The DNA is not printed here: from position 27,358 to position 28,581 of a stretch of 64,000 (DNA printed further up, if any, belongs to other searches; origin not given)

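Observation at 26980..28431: Split two-gene module: EVE/PUA-like reader plus PD-(D/E)xK (Mrr-cat-like) nuclease, a candidate modification-dependent (type IV-like) restriction or defence system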

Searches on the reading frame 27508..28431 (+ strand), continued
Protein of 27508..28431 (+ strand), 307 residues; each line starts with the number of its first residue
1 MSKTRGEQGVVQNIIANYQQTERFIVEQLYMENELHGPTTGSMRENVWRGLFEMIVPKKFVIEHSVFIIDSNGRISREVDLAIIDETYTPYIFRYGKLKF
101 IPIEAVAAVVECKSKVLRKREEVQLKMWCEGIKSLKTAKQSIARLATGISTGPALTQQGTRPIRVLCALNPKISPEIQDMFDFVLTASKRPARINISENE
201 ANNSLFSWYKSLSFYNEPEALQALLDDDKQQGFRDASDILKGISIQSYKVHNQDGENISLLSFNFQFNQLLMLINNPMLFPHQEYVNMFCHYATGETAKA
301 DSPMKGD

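Call 30: search_protein_families(library=padloc, proteins=[L025:6861-8912:+, L025:8909-9640:+, L025:9624-10622:+, L049:6128-7057:+, L049:7054-8769:+, L049:8745-9896:+, L088:3703-4722:+, L088:4722-5105:+, L088:5102-5980:+, L023:5485-5961:+], max_evalue=0.001)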
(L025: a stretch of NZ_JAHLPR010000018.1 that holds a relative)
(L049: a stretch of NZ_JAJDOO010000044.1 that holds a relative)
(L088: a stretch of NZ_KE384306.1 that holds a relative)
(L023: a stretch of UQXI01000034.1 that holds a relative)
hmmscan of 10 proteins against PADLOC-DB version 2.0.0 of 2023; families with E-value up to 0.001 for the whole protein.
L025:6861-8912:+ (683 aa): 10 families
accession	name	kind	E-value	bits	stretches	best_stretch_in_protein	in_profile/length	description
PDLC01529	Cas10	-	6.5e-12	43.5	1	183-340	191-330/370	CAS-III; effector_LS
PDLC01422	Cas10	-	1e-10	39.3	1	166-445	241-487/519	CAS-III; effector_LS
PDLC01292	Cas10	-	1.9e-10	38.8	1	112-327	176-374/387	CAS-III; effector_LS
PDLC00919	Cas10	-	6.3e-10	36.7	1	174-334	200-366/414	Cas10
PDLC01444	Cas10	-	5.5e-08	30.1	1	159-344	347-507/605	CAS-III; effector_LS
PDLC00917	Cas10b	-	6.3e-06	23.4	1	197-323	360-499/510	"CRISPR-associated protein Cas10/Cmr2, subtype III-B"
PDLC00916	Cas10a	-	1.7e-05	21.9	1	78-271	426-599/650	"CRISPR-associated protein Cas10/Csm1, subtype III-A/MTUBE"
PDLC02058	Cas10d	-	4.9e-05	20.4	1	191-336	170-298/441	-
PDLC01293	Cas10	-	0.00015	18.8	1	179-333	439-576/577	CAS-III; effector_LS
PDLC02057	Cas10d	-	0.00035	17.9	0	213-333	232-337/462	-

L025:8909-9640:+ (243 aa): 36 families (the best 25 are shown)
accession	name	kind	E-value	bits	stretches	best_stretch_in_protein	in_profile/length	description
PDLC01017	Csm3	-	4.2e-25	87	1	5-235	10-217/257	Csm3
PDLC01442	Csm3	-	1.7e-24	84.8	1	5-236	9-183/208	"CAS-III-A,CAS-III-D; effector_G7"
PDLC01297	Csm3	-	2.7e-17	61.3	1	6-237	5-189/198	"CAS-III-A,CAS-III-D; effector_G7"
PDLC01014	Csm3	-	1.7e-15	55.7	1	6-232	6-202/203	CRISPR type III-A/MTUBE-associated RAMP protein Csm3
PDLC02117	Cas7_IIIg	-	9.5e-13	46.4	1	5-235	3-172/178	-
PDLC01613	Csm3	-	9.6e-13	47.4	1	9-231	1-176/177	"CAS-III-A,CAS-III-D; effector_G7"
PDLC01452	Cmr6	-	9e-11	40.3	1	6-233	67-226/228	"CAS-III-B,CAS-III-C; effector_G7"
PDLC01274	Cmr6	-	1.7e-10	39.3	1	7-231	28-187/188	"CAS-III-B,CAS-III-C; effector_G7"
PDLC02110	Cas7_IIId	-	3.3e-10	38.4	1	5-236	2-169/171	-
PDLC02112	Cas7_IIId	-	3.8e-10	37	1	31-238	33-179/434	-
PDLC01016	Csm3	-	4.4e-10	38.2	1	10-232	3-189/189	Csm3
PDLC01339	Csm3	-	5.8e-10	38.4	1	12-229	1-163/163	"CAS-III-A,CAS-III-D; effector_G7"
PDLC02111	Cas7_IIId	-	1.2e-09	35.6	1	30-236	32-178/417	-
PDLC01407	Csm3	-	8.7e-09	33.1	1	5-73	38-103/519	"CAS-III-A,CAS-III-D; effector_G7"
PDLC00987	Cmr6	-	1.6e-08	32.8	1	6-216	32-202/213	Cmr6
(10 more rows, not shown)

L025:9624-10622:+ (332 aa): 4 families
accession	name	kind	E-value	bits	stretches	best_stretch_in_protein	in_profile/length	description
PDLC01494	Csm4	-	2.5e-15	54.8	1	9-301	3-273/297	"CAS-III-A,CAS-III-D; effector_G5"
PDLC01276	Csm4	-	1.3e-10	39.4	1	13-294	7-246/268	CAS-III-A; effector_G5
PDLC01018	Csm4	-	1.4e-10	39.1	2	20-116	15-106/302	CRISPR type III-A/MTUBE-associated RAMP protein Csm4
PDLC01450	Csm4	-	8.1e-10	36.8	1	13-320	8-260/263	CAS-III-A; effector_G5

L049:6128-7057:+ (309 aa): 5 families
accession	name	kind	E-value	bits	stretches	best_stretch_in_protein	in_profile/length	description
PDLC01445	Cmr1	-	3.1e-20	71.2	1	5-281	7-255/276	"CAS-III-B,CAS-III-C; effector_G7"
PDLC01270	Cmr1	-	5.1e-12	44.5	1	6-150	4-134/139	"CAS-III-B,CAS-III-C; effector_G7"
PDLC00976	Cmr1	-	7.6e-10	36.7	1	3-175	9-198/387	Cmr1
PDLC01212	Cmr6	-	1.4e-06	25.6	1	19-148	226-345/499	"CAS-III-B,CAS-III-C; effector_G7"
PDLC01016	Csm3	-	5.2e-05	21.7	1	10-151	5-188/189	Csm3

L049:7054-8769:+ (571 aa): 16 families
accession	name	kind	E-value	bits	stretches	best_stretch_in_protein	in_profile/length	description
PDLC01422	Cas10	-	1.6e-74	249.8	1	3-521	2-477/519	CAS-III; effector_LS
PDLC01292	Cas10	-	1.5e-71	239.9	1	5-444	2-387/387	CAS-III; effector_LS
PDLC02054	Cas10b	-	1.6e-62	210.1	2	310-561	274-532/537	-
PDLC00917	Cas10b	-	6.8e-45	151.9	2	147-434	228-509/510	"CRISPR-associated protein Cas10/Cmr2, subtype III-B"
PDLC01444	Cas10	-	5.5e-40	135.8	1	5-521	124-563/605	CAS-III; effector_LS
PDLC02051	Cas10b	-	3.4e-21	74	2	6-179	5-165/479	-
PDLC02055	Cas10b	-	6e-17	59.6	2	304-457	209-363/487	-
PDLC00920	Cas10b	-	2.1e-16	58.5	1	4-75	2-90/116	Cas10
PDLC01651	Cas10b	-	2.9e-15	54.6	1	6-101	2-89/113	CAS-III-B; effector_LS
PDLC02052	Cas10b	-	3.7e-14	50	1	5-46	153-194/875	-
PDLC02056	Cas10b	-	3.1e-08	30.7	0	7-50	5-48/600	-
PDLC01529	Cas10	-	1.2e-06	26.2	0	389-441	281-330/370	CAS-III; effector_LS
PDLC01293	Cas10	-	9.2e-06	22.8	1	244-435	401-577/577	CAS-III; effector_LS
PDLC01739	Cas10a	-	1.3e-05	21.9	1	350-499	544-678/731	-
PDLC02053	Cas10b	-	9.5e-05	18.7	0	4-57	63-115/717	-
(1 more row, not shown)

L049:8745-9896:+ (383 aa): 6 families
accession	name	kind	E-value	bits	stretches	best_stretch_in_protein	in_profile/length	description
PDLC01361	Cmr3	-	4.1e-48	163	1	5-347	1-300/308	"CAS-III-B,CAS-III-C; effector_G5"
PDLC00980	Cmr3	-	1.8e-46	157.4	1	5-338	1-340/357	Cmr3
PDLC01640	Cmr3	-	1.1e-39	135.2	1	3-359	1-311/324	"CAS-III-B,CAS-III-C; effector_G5"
PDLC00978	Cmr3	-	5.2e-25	86.4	1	129-327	121-316/346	CRISPR type III-B/RAMP module-associated protein Cmr3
PDLC01269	Cmr3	-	1.5e-24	85.4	1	12-337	1-255/273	"CAS-III-B,CAS-III-C; effector_G5"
PDLC01454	Cmr3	-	1.3e-18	65.6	1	3-370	3-276/278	"CAS-III-B,CAS-III-C; effector_G5"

L088:3703-4722:+ (339 aa): 27 families (the best 25 are shown)
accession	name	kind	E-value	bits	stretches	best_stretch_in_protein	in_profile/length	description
PDLC00981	Cmr4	-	1.7e-72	242.8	1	31-331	2-283/283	CRISPR type III-B/RAMP module RAMP protein Cmr4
PDLC00982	Cmr4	-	3.2e-70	235.1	1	31-331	2-281/281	Cmr4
PDLC01295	Cmr4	-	6.1e-67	224.5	1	31-331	2-256/256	"CAS-III-B,CAS-III-C; effector_G7"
PDLC01441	Cmr4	-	7.8e-65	217.1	1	30-334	3-243/245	"CAS-III-B,CAS-III-C; effector_G7"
PDLC01016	Csm3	-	1.3e-13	49.7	1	34-331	3-189/189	Csm3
PDLC02111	Cas7_IIId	-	1.7e-13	48.3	1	37-121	19-91/417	-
PDLC01613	Csm3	-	6.3e-13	48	1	34-331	2-177/177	"CAS-III-A,CAS-III-D; effector_G7"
PDLC01339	Csm3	-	3.6e-12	45.6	1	36-148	1-105/163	"CAS-III-A,CAS-III-D; effector_G7"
PDLC01442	Csm3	-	2e-11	42.1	1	34-81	14-62/208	"CAS-III-A,CAS-III-D; effector_G7"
PDLC01297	Csm3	-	5.8e-11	40.7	1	34-117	9-95/198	"CAS-III-A,CAS-III-D; effector_G7"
PDLC01017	Csm3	-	1.5e-10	39.2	1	33-77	14-61/257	Csm3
PDLC01014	Csm3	-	1.3e-09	36.4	1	34-84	10-63/203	CRISPR type III-A/MTUBE-associated RAMP protein Csm3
PDLC02115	Cas7_IIId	-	2.4e-08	31.6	1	36-121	12-91/486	-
PDLC02107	Cas7_IIId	-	3.2e-08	30.9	1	34-122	12-84/426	-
PDLC02112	Cas7_IIId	-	3.2e-08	30.7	1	38-104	20-80/434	-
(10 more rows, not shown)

L088:4722-5105:+ (127 aa): 5 families
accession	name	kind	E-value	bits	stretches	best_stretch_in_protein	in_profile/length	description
PDLC01458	Cmr5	-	8.2e-22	75.6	1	1-112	1-108/111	CAS-III-B; effector_SS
PDLC01641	Cmr5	-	4.1e-18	63.9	1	5-110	2-109/109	CAS-III-B; effector_SS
PDLC01362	Cmr5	-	1.8e-17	61.9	1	6-110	3-110/110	CAS-III-B; effector_SS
PDLC01267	Cmr5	-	5.6e-17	60.1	1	8-111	4-107/109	CAS-III-B; effector_SS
PDLC00983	Cmr5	-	6.5e-14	50.6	1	1-112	1-141/143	CRISPR type III-B/RAMP module-associated protein Cmr5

L088:5102-5980:+ (292 aa): 11 families
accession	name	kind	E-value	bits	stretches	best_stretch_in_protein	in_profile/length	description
PDLC01452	Cmr6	-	2.9e-41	140.1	1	20-282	20-224/228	"CAS-III-B,CAS-III-C; effector_G7"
PDLC00989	Cmr6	-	2.9e-40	136.7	2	80-187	80-193/264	Cmr6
PDLC00987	Cmr6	-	3.5e-39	133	2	75-187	29-146/213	Cmr6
PDLC01274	Cmr6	-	5.2e-38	129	1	58-282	10-187/188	"CAS-III-B,CAS-III-C; effector_G7"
PDLC01212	Cmr6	-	3.1e-07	27.8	0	237-282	162-203/499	"CAS-III-B,CAS-III-C; effector_G7"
PDLC01442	Csm3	-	9.3e-07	26.9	1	100-286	34-182/208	"CAS-III-A,CAS-III-D; effector_G7"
PDLC01339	Csm3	-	4.1e-06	25.9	1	86-134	3-46/163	"CAS-III-A,CAS-III-D; effector_G7"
PDLC02111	Cas7_IIId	-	4.3e-06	23.9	1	81-284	15-175/417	-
PDLC01015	Csm3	-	5.5e-05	22.4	1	86-280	3-178/178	Csm3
PDLC02112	Cas7_IIId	-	0.00011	19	1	85-285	19-175/434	-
PDLC01535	Cmr6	-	0.00014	19.9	0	103-184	37-113/185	"CAS-III-B,CAS-III-C; effector_G7"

L023:5485-5961:+ (158 aa): 0 families

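Call 31: search_protein_families(library=pfam, proteins=[L025:6861-8912:+, L025:8909-9640:+, L025:9624-10622:+, L049:6128-7057:+, L049:7054-8769:+, L049:8745-9896:+, L088:3703-4722:+, L088:4722-5105:+, L088:5102-5980:+, L023:5485-5961:+], max_evalue=0.001)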
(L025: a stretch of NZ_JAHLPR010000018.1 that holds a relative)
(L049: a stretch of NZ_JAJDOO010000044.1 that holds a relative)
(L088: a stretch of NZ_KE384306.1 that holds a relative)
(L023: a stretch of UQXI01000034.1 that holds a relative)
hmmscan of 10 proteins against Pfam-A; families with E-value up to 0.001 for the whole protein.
L025:6861-8912:+ (683 aa): 1 family
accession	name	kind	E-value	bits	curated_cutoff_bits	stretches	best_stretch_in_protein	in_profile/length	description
PF22335.1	Cas10-Cmr2_palm2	-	1e-12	48.7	27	1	196-335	1-126/133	Cas10/Cmr2, second palm domain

L025:8909-9640:+ (243 aa): 1 family
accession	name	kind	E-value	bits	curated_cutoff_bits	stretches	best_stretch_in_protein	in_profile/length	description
PF03787.20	RAMPs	-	1.1e-15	59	22.1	1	9-231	1-188/189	RAMP superfamily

L025:9624-10622:+ (332 aa): 0 families

L049:6128-7057:+ (309 aa): 1 family
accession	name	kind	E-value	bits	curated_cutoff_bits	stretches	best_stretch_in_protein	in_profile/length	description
PF03787.20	RAMPs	-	1.2e-09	39.4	22.1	1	14-151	23-188/189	RAMP superfamily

L049:7054-8769:+ (571 aa): 2 families
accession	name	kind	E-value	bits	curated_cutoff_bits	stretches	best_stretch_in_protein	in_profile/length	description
PF22335.1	Cas10-Cmr2_palm2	-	6.8e-29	101.1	27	1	313-443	1-132/133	Cas10/Cmr2, second palm domain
PF12469.13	Cmr2_N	-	1.3e-15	57.9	25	1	5-60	1-57/111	CRISPR-associated protein Cmr2, N-terminal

L049:8745-9896:+ (383 aa): 1 family
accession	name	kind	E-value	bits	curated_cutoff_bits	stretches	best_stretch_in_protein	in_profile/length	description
PF09700.15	Cas_Cmr3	-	1.3e-40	140.5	21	1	3-336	1-348/367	CRISPR-associated protein (Cas_Cmr3)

L088:3703-4722:+ (339 aa): 1 family
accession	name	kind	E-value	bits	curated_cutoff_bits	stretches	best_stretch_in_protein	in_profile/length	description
PF03787.20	RAMPs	-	4.2e-22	80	22.1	1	34-331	2-189/189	RAMP superfamily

L088:4722-5105:+ (127 aa): 1 family
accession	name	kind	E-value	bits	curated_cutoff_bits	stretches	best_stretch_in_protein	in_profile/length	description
PF09701.15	Cas_Cmr5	-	4.7e-17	62.7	21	1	5-110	2-119/119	CRISPR-associated protein (Cas_Cmr5)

L088:5102-5980:+ (292 aa): 1 family
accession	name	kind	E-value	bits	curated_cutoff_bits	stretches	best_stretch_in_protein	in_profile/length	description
PF03787.20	RAMPs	-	5.2e-09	37.3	22.1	1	84-282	4-188/189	RAMP superfamily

L023:5485-5961:+ (158 aa): 0 families

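Call 46: search_solved_structures(query=A1, max_evalue=0.01, show_alignments=3)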
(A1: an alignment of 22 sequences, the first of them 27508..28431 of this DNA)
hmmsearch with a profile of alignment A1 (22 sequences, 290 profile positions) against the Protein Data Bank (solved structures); distinct sequences matched with E-value up to 0.01: 5.
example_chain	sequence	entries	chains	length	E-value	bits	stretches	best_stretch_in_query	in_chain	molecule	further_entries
6uxf_A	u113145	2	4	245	4.1e-16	62.4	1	36-134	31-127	Vibrio meotecus sp. RC341 NucC | Vibrio metoecus sp. RC341 NucC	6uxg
6p7o_A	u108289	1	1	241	2.5e-13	53.2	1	36-116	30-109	E. coli MS115-1 NucC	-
6q1h_A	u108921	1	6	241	9.1e-13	51.4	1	36-115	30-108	Bacterial protein ORF C62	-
7zgv_A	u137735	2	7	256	1.5e-12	50.7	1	16-137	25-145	Serratia NucC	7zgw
6p7p_A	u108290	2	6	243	1.9e-12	50.4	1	36-116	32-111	E. coli MS115-1 NucC 2-241 | E. coli MS115-1 NucC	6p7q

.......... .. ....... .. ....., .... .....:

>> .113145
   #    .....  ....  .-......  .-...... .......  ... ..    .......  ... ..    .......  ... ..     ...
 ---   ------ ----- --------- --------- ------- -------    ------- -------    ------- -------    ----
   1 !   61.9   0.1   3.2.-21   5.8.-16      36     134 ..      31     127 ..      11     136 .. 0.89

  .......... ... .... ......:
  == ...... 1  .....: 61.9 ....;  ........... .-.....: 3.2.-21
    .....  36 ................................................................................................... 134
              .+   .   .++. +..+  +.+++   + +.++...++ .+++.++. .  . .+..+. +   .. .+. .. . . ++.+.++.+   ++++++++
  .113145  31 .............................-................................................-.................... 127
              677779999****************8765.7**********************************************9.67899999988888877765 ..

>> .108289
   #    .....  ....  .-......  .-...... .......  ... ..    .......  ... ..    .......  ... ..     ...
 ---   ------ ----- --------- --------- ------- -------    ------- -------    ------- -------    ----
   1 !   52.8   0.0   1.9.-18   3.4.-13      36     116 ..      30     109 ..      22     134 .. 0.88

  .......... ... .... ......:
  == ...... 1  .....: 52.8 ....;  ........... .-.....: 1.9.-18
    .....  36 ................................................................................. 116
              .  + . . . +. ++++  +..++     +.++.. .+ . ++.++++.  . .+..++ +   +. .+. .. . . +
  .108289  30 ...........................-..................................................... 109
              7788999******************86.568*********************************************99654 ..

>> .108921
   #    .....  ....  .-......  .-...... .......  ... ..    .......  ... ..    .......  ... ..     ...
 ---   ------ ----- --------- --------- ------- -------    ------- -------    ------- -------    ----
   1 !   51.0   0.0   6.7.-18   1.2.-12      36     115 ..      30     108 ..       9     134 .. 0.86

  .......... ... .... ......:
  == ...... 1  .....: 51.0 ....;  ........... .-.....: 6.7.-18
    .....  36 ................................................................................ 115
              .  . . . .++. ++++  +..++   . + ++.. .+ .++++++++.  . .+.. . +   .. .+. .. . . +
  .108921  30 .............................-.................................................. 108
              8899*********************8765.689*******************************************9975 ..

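Call 55: predict_structure(alignment_id=A1)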
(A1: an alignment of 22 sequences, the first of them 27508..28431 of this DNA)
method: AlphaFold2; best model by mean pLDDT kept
length: 307 residues; sequences in the alignment: 22
mean_pLDDT: 82.5   pTM: 0.84
mean pLDDT of the five models: 82.5, 82.4, 81.6, 80.6, 80.5
residues with pLDDT >= 90: 143; 70-90: 113; 50-70: 25; < 50: 26
segments of 3 or more residues with pLDDT < 50: 142-156, 299-307
pLDDT, mean of each block of 10 residues (from residue 1): 68 90 91 70 83 91 93 92 88 89 92 84 93 84 41 53 92 89 93 91 90 87 85 84 92 89 94 69 87 66 33
secondary structure, 60 per line:
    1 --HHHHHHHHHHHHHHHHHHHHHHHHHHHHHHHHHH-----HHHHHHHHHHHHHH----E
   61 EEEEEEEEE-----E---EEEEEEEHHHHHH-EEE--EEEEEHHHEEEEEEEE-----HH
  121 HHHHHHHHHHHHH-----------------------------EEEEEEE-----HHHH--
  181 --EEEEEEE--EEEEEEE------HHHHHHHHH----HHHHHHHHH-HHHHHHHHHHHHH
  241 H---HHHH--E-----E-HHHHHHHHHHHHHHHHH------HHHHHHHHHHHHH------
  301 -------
elements in order: H3-36 H42-55 E60-69 E79-85 H86-91 E93-95 E98-102 E106-113 H119-133 E163-169 H175-178 E183-189 E192-198 H205-213 H218-226 H228-241 H245-248 H259-275 H282-294

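Call 60: fold_search(model_id=the predicted structure, library=pdb)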
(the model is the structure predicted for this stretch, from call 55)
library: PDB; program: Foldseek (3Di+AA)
matches with E <= 10: 156; with E <= 0.001: 14
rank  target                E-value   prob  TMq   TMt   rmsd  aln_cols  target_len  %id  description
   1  6uxf                  1.1e-11  1.00  0.42  0.52   7.6       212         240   21  Structure of V. metoecus NucC, hexamer form (released 2019-12-25)
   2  6uxg_A                6.5e-11  1.00  0.35  0.45   8.1       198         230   19  Structure of V. metoecus NucC, trimer form (released 2019-12-25)
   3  6q1h_G                1.3e-10  1.00  0.45  0.57   6.8       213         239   19  Structure of P. aeruginosa ATCC27853 NucC, cAAA-bound form (released 2019-12-25)
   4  6p7p_B                1.5e-10  1.00  0.46  0.57   6.7       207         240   15  Structure of E. coli MS115-1 NucC, cAAA-bound form (released 2019-12-25)
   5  6q1h_A                2.2e-10  1.00  0.45  0.56   6.8       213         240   19  Structure of P. aeruginosa ATCC27853 NucC, cAAA-bound form (released 2019-12-25)
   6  6p7p_C                2.3e-10  1.00  0.46  0.57   6.7       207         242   16  Structure of E. coli MS115-1 NucC, cAAA-bound form (released 2019-12-25)
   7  6p7o                  3.7e-10  1.00  0.37  0.48   7.7       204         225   18  Structure of E. coli MS115-1 NucC, Apo form (released 2019-12-25)
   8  6p7p_A                4.0e-10  1.00  0.44  0.54   7.0       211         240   18  Structure of E. coli MS115-1 NucC, cAAA-bound form (released 2019-12-25)
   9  7zgw_B                5.4e-10  1.00  0.46  0.58   6.7       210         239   18  Serratia NucC apo form (released 2022-10-26)
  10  7zgw_A                8.2e-10  1.00  0.46  0.58   6.8       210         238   18  Serratia NucC apo form (released 2022-10-26)
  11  7zgw_C                1.0e-09  1.00  0.41  0.54   6.9       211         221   17  Serratia NucC apo form (released 2022-10-26)
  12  7zgw_D                1.9e-09  1.00  0.43  0.57   6.7       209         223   17  Serratia NucC apo form (released 2022-10-26)
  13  7zgv_A                4.7e-09  1.00  0.46  0.56   6.3       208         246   19  Serratia NucC bound to cA3 (released 2022-10-26)
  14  7zgw_F                1.5e-08  1.00  0.40  0.52   7.0       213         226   16  Serratia NucC apo form (released 2022-10-26)
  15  7lo5_C                6.3e-02  0.33  0.28  0.10  19.9       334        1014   10  cryoEM structure DrdV-DNA complex (released 2021-03-17)
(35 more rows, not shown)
